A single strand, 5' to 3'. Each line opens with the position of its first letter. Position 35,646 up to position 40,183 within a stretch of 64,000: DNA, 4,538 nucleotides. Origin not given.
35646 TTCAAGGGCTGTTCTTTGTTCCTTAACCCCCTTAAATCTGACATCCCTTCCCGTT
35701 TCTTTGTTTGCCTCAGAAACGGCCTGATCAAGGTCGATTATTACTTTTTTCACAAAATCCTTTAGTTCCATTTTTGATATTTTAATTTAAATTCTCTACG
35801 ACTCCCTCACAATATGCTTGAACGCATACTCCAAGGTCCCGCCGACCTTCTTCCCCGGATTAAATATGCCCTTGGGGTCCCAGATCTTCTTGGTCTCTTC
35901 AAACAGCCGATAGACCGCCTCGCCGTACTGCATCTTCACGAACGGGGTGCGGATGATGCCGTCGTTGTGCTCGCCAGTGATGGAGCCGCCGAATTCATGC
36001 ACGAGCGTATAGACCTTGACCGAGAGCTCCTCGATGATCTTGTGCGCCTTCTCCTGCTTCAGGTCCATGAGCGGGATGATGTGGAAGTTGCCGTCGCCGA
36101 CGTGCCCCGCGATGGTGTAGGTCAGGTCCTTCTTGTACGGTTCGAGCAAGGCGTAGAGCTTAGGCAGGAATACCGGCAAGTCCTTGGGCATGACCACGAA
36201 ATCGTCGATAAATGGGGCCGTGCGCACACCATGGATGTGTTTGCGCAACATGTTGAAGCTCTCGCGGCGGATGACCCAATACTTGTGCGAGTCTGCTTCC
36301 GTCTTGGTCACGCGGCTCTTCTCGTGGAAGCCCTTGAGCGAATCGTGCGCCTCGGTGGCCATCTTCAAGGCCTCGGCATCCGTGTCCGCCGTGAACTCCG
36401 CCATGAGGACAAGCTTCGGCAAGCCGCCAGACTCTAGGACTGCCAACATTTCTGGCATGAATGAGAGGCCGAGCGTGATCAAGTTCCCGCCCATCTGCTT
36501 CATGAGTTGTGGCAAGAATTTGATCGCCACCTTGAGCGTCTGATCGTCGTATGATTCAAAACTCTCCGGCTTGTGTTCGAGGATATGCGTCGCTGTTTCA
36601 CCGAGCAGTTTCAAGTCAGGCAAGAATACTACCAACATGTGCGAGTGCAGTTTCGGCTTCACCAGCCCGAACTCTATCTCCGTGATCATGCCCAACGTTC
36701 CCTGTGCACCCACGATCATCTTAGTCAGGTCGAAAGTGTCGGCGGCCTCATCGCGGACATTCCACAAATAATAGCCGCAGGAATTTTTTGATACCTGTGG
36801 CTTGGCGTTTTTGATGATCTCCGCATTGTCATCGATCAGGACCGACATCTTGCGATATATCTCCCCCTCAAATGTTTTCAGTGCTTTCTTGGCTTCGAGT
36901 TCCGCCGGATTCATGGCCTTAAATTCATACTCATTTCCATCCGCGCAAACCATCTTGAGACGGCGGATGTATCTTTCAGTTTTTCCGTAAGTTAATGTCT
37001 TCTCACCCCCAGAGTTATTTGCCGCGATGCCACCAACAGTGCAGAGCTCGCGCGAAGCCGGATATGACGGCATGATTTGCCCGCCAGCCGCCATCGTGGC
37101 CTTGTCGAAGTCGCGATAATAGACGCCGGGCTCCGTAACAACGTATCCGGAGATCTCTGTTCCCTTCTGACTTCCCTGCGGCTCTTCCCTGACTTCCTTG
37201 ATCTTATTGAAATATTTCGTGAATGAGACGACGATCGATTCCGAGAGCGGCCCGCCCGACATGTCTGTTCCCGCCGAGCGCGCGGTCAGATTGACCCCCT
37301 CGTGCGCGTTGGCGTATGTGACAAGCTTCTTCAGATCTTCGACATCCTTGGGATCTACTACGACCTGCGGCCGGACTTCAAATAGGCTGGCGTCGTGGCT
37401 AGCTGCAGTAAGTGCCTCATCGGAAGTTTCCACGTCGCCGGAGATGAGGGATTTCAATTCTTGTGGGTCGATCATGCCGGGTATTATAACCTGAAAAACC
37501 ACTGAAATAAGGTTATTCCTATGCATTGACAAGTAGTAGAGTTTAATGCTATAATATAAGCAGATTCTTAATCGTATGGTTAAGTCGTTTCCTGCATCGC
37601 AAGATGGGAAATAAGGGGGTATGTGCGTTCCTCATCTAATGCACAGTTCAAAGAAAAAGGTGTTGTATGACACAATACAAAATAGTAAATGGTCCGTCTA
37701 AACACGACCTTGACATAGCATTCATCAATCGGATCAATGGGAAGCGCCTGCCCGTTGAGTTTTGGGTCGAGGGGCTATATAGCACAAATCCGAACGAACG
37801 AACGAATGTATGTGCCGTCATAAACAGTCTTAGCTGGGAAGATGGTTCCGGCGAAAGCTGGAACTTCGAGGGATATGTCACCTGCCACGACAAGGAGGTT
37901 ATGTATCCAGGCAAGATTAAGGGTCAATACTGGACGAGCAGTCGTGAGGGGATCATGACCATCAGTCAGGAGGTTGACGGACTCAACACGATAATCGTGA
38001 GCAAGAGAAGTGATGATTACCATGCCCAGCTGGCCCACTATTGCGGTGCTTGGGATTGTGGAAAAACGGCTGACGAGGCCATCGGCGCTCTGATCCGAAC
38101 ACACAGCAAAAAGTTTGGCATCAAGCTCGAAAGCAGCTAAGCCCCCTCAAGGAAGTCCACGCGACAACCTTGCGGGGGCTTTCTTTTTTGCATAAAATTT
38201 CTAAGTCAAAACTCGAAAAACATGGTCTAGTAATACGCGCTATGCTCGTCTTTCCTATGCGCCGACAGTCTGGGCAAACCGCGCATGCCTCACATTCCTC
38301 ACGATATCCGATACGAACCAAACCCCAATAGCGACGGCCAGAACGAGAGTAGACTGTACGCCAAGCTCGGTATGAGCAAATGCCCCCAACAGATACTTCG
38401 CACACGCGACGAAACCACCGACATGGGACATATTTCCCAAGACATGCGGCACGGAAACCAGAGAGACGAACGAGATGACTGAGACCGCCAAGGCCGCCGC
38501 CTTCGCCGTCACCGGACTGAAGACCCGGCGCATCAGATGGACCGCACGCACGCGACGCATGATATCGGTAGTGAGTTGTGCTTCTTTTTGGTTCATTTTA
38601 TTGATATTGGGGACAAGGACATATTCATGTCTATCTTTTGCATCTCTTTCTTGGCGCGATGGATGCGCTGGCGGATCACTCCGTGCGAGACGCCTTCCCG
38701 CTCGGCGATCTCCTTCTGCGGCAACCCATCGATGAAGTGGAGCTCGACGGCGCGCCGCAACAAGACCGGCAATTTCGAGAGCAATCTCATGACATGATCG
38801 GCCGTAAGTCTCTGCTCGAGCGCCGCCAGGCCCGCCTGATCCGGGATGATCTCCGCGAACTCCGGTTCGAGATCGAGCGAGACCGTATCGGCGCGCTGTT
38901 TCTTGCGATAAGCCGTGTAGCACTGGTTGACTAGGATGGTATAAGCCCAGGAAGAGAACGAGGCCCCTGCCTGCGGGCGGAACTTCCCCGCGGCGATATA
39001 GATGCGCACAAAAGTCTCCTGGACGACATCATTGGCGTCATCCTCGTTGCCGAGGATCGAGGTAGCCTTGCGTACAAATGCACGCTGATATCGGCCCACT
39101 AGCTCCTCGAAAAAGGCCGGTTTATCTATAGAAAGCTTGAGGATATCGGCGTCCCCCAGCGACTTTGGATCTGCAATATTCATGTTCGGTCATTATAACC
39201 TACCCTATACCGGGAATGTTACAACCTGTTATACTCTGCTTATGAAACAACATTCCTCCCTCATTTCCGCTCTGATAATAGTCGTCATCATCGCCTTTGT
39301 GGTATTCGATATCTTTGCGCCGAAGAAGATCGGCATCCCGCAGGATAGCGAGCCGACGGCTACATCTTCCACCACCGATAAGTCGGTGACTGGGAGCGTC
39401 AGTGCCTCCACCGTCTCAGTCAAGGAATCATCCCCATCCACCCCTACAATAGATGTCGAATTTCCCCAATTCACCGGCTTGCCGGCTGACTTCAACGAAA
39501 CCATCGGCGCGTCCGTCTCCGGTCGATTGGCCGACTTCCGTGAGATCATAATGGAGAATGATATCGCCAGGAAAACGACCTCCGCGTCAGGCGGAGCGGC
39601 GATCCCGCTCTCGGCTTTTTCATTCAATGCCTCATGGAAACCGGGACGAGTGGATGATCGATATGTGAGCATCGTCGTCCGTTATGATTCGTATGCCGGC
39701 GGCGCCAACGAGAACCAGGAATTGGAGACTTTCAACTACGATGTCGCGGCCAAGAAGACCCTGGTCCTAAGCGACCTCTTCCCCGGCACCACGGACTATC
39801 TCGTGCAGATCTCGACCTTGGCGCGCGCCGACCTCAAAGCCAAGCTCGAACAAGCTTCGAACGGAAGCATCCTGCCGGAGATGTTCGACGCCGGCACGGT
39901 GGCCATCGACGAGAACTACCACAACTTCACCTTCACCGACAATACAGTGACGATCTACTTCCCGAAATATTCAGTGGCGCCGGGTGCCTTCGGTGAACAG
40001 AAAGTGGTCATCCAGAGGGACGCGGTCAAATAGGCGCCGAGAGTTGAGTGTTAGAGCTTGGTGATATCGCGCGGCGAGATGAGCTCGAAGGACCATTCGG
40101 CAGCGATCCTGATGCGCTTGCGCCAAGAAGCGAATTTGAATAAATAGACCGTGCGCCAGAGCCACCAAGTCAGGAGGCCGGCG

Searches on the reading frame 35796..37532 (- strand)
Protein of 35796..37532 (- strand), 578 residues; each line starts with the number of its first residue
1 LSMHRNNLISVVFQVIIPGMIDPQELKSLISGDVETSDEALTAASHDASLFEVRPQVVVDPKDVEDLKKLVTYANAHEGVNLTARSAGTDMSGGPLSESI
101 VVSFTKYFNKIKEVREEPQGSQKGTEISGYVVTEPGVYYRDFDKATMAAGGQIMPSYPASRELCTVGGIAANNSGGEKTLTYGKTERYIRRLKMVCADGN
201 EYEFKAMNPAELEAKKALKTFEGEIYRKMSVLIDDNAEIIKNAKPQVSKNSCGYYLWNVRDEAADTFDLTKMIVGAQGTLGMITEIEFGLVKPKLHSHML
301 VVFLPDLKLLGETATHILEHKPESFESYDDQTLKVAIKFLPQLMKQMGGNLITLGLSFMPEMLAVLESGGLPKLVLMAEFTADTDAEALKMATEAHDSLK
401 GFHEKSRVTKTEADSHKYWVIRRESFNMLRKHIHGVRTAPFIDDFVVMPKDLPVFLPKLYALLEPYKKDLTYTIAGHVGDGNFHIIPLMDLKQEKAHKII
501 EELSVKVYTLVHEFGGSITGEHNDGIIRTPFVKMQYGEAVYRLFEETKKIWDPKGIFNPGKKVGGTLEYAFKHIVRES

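Call 9: search_protein_families(library=pfam, proteins=[window:35796-37532:-])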
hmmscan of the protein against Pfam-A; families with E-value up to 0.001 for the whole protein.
window:35796-37532:- (578 aa): 2 families
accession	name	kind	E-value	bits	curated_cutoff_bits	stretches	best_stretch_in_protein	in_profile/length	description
PF02913.24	FAD-oxidase_C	-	9.9e-41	140.5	21.2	1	298-561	6-247/248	FAD linked oxidases, C-terminal domain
PF01565.28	FAD_binding_4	-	1.3e-26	93.3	26.4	1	55-201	1-135/139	FAD binding domain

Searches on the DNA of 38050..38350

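Call 32: search_rna_families(source=window, start=38050, end=38350, threshold=evalue, max_evalue=10)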
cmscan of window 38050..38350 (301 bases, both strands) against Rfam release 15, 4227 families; matches with E-value up to 10: 5.
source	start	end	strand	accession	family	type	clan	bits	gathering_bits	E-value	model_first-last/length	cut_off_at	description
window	38147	38233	-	RF02449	ncr1015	Gene; sRNA;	-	21.4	60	0.82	1-121/121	no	Bacillus sRNA ncr1015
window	38097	38190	+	RF02371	PyrG_leader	Cis-reg; leader;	-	18.6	65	4.2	1-78/78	no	PyrG leader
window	38150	38191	+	RF00489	ctRNA_p42d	Gene; antisense;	-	17.1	50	0.45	1-46/46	no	ctRNA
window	38124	38184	+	RF01813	rdlD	Gene; antitoxin;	-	14.5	50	2.5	1-66/66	no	rdlD antitoxin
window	38082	38095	+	RF01133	sR3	Gene; snRNA; snoRNA; CD-box;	-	9.5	41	4.3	42-55/55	no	Small nucleolar RNA sR3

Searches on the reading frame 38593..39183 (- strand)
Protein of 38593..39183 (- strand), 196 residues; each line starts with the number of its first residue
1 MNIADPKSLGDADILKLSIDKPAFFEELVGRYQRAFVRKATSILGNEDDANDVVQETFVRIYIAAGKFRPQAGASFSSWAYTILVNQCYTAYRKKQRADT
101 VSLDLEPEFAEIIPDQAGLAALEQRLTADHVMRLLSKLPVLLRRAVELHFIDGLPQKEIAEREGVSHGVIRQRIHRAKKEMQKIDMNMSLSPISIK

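Call 9: search_protein_families(library=pfam, proteins=[window:38593-39183:-])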
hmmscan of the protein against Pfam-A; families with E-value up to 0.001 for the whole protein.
window:38593-39183:- (196 aa): 4 families
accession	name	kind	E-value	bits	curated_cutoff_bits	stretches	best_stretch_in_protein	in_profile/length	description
PF04542.20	Sigma70_r2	-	3.2e-20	72.1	24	1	28-97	1-70/71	Sigma-70 region 2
PF08281.18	Sigma70_r4_2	-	5.8e-15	55.1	25.7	1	131-181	4-54/54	Sigma-70, region 4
PF04545.22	Sigma70_r4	-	7.1e-09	35.5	24.1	1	134-181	1-48/50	Sigma-70, region 4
PF07638.17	Sigma70_ECF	-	1.7e-05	25.3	21.1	1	95-182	98-180/185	ECF sigma factor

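Call 40: find_encoding_contigs(protein=window:38593-39183:-, flank=10000, max_places=8)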
Protein window:38593-39183:- (196 aa): 5 contigs read that carry it; 5 places shown.
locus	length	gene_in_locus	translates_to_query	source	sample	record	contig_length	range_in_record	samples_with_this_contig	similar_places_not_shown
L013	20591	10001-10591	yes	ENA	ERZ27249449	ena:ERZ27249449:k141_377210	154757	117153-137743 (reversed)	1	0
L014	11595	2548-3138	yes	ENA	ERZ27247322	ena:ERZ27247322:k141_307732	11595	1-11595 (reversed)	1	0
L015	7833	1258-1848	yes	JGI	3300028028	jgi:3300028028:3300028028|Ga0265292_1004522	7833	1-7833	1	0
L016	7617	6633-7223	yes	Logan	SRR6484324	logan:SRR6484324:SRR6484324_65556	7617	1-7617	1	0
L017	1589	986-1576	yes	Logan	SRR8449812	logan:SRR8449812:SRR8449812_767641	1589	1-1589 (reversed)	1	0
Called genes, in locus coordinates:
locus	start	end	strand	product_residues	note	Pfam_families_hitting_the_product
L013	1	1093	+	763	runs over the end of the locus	PF00403:HMA, PF00122:E1-E2_ATPase, PF00702:Hydrolase, PF08282:Hydrolase_3 (faint)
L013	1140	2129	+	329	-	PF13386:DsbD_2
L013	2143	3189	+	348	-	-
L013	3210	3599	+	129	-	PF01219:DAGK_prokar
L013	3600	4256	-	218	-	PF14606:Lipase_GDSL_3 (weak), PF00657:Lipase_GDSL, PF13472:Lipase_GDSL_2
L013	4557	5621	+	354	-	PF00270:DEAD, PF04851:ResIII, PF00271:Helicase_C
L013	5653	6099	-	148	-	-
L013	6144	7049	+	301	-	-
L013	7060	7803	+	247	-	PF02535:Zip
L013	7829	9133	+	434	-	PF00070:Pyr_redox (faint), PF01266:DAO (faint), PF07992:Pyr_redox_2, PF13454:NAD_binding_9 (faint), PF13738:Pyr_redox_3 (faint), PF22366:NDH2_C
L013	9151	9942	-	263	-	PF13739:PdaC (weak), PF11738:DUF3298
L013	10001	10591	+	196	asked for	PF07638:Sigma70_ECF (faint), PF04542:Sigma70_r2, PF08281:Sigma70_r4_2, PF04545:Sigma70_r4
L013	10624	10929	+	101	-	-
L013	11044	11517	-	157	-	-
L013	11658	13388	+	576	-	PF01565:FAD_binding_4, PF02913:FAD-oxidase_C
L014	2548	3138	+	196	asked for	PF07638:Sigma70_ECF (faint), PF04542:Sigma70_r2, PF08281:Sigma70_r4_2, PF04545:Sigma70_r4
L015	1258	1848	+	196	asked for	PF07638:Sigma70_ECF (faint), PF04542:Sigma70_r2, PF08281:Sigma70_r4_2, PF04545:Sigma70_r4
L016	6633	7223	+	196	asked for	PF07638:Sigma70_ECF (faint), PF04542:Sigma70_r2, PF08281:Sigma70_r4_2, PF04545:Sigma70_r4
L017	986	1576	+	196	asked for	PF07638:Sigma70_ECF (faint), PF04542:Sigma70_r2, PF08281:Sigma70_r4_2, PF04545:Sigma70_r4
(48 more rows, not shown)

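Call 59: find_homologous_proteins(query=window:38593-39183:-, max_evalue=1e-30)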
Query window:38593-39183:- (196 aa): 171 proteins with E <= 1e-30 among 451 candidates; the best 120 are listed.
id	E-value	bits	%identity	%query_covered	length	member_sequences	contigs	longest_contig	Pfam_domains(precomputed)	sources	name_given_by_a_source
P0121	7.5e-122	422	100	100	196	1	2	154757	PF07638.18,PF04545.23,PF04542.21,PF08281.19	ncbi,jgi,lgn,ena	ncbi:MAG: RNA polymerase sigma factor [Candidatus Paceibacterota bacterium]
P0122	2.1e-103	362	85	100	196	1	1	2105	PF04545.23,PF04542.21,PF08281.19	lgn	-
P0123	1.2e-94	333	79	97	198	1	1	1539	PF04545.23,PF04542.21,PF08281.19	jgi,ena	-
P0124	2.6e-94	332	80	96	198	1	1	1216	PF04545.23,PF04542.21,PF08281.19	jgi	-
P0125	1.7e-91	323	77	97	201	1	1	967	PF04545.23,PF04542.21,PF08281.19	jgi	-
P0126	6.4e-82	292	68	95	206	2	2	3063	PF04545.23,PF04542.21,PF08281.19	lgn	-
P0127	2.4e-80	287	71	96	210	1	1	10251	PF04545.23,PF04542.21,PF08281.19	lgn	-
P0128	3.7e-76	273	66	97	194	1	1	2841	PF04545.23,PF04542.21,PF08281.19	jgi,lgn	jgi:RNA polymerase sigma-70 factor (ECF subfamily)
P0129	8.1e-75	269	64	97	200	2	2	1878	PF04545.23,PF04542.21,PF08281.19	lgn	-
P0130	8.6e-75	268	64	96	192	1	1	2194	PF04545.23,PF04542.21,PF08281.19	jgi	jgi:RNA polymerase sigma factor (sigma-70 family)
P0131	1.2e-74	268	67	93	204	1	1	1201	PF07638.18,PF04545.23,PF04542.21,PF08281.19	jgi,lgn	-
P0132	3.2e-74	267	65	96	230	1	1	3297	PF04545.23,PF04542.21,PF08281.19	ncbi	-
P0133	1.7e-73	264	63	95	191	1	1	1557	PF04545.23,PF04542.21,PF08281.19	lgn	-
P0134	4.1e-73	263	63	95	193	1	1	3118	PF04545.23,PF04542.21,PF08281.19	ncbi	-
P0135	6.4e-73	262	63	100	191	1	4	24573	PF04545.23,PF04542.21,PF08281.19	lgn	-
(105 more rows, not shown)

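Call 60: find_encoding_contigs(protein=P0122, flank=10000, max_places=3)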
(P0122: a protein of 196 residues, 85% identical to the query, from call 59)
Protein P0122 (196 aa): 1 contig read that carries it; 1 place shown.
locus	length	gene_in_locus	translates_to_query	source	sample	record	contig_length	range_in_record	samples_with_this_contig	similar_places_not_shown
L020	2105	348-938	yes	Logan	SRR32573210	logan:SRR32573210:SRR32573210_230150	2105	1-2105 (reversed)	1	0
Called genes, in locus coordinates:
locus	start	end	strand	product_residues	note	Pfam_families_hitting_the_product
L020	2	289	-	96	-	?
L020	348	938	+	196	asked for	PF04542:Sigma70_r2, PF08281:Sigma70_r4_2, PF04545:Sigma70_r4 (weak)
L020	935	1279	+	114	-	-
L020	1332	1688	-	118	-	-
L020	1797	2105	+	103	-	?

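Call 65: list_cluster_members(proteins=[P0121])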
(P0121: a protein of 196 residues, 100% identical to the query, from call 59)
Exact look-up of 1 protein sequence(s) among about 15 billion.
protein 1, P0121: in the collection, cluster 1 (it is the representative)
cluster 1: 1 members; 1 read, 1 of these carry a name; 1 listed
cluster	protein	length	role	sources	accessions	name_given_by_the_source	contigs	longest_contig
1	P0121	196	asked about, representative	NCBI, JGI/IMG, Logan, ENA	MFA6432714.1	MAG: RNA polymerase sigma factor [Candidatus Paceibacterota bacterium]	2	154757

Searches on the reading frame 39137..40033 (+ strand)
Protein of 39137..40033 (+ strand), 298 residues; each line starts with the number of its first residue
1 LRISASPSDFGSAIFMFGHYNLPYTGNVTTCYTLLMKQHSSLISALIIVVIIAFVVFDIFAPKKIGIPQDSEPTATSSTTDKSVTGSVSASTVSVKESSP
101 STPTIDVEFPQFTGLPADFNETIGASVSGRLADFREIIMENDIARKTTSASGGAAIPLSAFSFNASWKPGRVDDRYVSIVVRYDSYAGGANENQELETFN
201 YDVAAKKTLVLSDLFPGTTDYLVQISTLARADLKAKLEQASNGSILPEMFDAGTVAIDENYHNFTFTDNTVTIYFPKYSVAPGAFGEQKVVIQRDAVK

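Call 9: search_protein_families(library=pfam, proteins=[window:39137-40033:+])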
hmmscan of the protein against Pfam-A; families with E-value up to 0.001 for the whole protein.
window:39137-40033:+ (298 aa): 2 families
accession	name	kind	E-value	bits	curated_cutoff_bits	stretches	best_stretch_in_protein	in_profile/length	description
PF11738.13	DUF3298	-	2.8e-13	51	24.1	1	212-294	1-83/84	Protein of unknown function (DUF3298)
PF13739.11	PdaC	-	3e-06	28.7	29.1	1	104-191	9-92/95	Deacetylase PdaC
